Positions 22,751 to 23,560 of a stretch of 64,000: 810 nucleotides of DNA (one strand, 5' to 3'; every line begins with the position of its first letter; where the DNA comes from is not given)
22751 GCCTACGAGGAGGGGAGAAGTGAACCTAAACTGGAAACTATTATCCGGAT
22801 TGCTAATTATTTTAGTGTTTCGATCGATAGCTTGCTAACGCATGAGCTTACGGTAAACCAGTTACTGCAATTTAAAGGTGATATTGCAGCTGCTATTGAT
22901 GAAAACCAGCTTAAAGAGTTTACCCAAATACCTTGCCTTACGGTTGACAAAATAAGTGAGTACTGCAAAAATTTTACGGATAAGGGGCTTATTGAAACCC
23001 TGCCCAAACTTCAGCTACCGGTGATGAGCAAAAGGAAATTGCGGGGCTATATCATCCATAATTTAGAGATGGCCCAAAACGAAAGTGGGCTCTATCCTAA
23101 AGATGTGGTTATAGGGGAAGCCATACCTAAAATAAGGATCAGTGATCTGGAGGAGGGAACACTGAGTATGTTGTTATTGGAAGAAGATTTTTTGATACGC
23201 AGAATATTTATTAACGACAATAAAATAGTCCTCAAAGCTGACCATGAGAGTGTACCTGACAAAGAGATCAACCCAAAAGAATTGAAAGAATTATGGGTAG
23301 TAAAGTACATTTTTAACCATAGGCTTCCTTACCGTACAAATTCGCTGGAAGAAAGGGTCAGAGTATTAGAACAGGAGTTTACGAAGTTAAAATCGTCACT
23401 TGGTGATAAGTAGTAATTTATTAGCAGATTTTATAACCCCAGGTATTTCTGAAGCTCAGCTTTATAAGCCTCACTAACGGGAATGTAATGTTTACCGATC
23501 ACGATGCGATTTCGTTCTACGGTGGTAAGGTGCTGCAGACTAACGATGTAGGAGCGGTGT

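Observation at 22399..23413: Divergent XRE-HTH regulator and a perfect 9-2-9 palindrome in the shared promoter region of the PspA-flotillin operon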

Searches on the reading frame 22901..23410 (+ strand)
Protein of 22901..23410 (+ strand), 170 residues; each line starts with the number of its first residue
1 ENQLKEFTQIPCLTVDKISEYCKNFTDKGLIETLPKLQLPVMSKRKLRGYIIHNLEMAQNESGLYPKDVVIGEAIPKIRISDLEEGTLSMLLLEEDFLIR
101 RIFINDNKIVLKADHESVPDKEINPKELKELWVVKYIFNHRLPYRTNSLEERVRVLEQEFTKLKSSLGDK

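Call 62: search_protein_representatives(protein=window:22901-23410:+)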
Query: 170 residues. Proteins with E-value up to 0.001 (for the whole library): 150; up to 1e-10: 26; up to 1e-30: 2. The best 150 are listed.
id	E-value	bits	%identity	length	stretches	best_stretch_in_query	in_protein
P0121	1.8e-34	135.1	47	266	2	44-167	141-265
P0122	4.2e-31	124.1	38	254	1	9-168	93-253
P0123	2.3e-26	108.7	44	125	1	47-166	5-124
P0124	6.6e-26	107.2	36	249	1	6-165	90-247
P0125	5.7e-21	91.2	33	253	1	7-167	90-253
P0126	7.6e-21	90.8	34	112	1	58-168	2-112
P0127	3.9e-20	88.4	40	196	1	7-109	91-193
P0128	4.9e-20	88.1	33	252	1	6-161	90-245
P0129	6.0e-17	78.1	27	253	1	17-162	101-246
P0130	3.1e-16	75.8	35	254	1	7-167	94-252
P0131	8.7e-16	74.3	30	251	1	5-165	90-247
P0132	1.3e-15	73.8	30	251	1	9-166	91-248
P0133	5.4e-15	71.7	38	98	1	71-166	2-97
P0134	5.8e-15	71.6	35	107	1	24-123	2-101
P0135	6.8e-15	71.4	29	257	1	5-154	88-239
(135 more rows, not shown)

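Call 65: find_related_loci(query=A3, collection=metagenome_contigs, flank=6000)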
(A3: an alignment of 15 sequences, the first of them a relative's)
Query A3 (264 aa) in metagenome_contigs; peptide patterns used: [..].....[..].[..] (x = any residue, [..] = any of these).
600 stretches matched a pattern (row limit reached: there are more); 595 encode a relative of the query (tblastn E <= 1e-3); the best 80 are kept; 80 distinct loci.
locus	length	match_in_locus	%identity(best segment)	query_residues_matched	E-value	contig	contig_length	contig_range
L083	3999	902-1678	77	1-259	4e-132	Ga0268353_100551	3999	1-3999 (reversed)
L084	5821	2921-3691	67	1-259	1e-112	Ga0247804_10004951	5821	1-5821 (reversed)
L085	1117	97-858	59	1-259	1e-99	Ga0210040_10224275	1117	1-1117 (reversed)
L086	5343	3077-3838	43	1-259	3e-64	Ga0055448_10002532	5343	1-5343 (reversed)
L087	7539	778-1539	43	1-259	3e-64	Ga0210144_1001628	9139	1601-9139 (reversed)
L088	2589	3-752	45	8-259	1e-64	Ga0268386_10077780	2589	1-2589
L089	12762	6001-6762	42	1-259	2e-63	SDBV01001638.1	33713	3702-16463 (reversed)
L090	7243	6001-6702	42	1-239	2e-62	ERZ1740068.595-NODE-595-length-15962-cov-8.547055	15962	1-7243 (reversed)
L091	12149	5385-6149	41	1-259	9e-62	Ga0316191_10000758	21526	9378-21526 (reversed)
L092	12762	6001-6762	43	1-259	9e-61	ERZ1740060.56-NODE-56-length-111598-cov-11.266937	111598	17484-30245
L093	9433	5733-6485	39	1-256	6e-61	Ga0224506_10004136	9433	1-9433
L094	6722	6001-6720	44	1-244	2e-60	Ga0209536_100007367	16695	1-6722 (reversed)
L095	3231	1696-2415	40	1-246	1e-60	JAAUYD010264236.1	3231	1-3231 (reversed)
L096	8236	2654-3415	39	1-259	2e-59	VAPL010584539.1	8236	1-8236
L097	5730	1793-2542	40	1-256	1e-58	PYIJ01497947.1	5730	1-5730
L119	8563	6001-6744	34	3-256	2e-33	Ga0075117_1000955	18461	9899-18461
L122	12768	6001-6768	30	1-259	5e-32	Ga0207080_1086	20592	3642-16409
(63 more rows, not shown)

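Call 71: search_protein_families(library=pfam, proteins=[L122:5086-5568:+, L122:6853-7311:+, L119:7180-8439:+, L119:4217-5689:+, L122:5941-6768:+], max_evalue=0.01)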
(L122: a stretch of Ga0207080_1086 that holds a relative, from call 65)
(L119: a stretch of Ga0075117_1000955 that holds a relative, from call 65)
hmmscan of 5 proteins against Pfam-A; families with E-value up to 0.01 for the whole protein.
L122:5086-5568:+ (161 aa): 1 family
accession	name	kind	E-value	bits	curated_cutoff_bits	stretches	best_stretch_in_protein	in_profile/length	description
PF01641.26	SelR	-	2.7e-44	150.3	24.9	1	45-159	1-115/116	SelR domain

L122:6853-7311:+ (153 aa): 1 family
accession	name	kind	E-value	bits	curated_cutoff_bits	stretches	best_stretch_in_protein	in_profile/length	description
PF13801.11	Metal_resist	-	1.1e-06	29.2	29.2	1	43-110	10-79/125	Heavy-metal resistance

L119:7180-8439:+ (420 aa): 4 families
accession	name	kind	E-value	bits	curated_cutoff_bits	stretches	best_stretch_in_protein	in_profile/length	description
PF00817.25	IMS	-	5.4e-45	153.4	23.2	1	26-169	2-147/148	impB/mucB/samB family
PF11799.13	IMS_C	-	1.7e-27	96.4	20.7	1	256-364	1-109/109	impB/mucB/samB family C-terminal domain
PF21999.2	IMS_HHH_1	-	5.9e-06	27.1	27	1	196-246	2-53/53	DNA polymerase-iota, thumb domain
PF11798.14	IMS_HHH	-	0.0027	18.3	24.4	1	183-213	2-32/32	IMS family HHH motif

L119:4217-5689:+ (491 aa): 1 family
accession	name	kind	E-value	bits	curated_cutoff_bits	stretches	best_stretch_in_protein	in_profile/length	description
PF18962.6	Por_Secre_tail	-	0.00052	20.7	27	1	441-489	20-74/75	Secretion system C-terminal sorting domain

L122:5941-6768:+ (276 aa): 6 families
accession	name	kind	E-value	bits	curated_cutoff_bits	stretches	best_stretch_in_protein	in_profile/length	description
PF01381.28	HTH_3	-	1.4e-12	47.9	23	1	28-82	1-55/55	Helix-turn-helix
PF12844.13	HTH_19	-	1.8e-10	41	30.2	1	27-84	3-60/64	Helix-turn-helix domain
PF00717.28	Peptidase_S24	-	8.9e-08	32.3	23.3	1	148-236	28-111/116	Peptidase S24-like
PF13560.12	HTH_31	-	9e-06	26.3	27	1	31-79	9-58/64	Helix-turn-helix domain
PF13443.12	HTH_26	-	0.0019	18.9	22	1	28-83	2-58/63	Cro/C1-type HTH DNA-binding domain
PF22495.2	HTH_92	-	0.0082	15.9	27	0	31-63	3-35/45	RsaL-like HTH domain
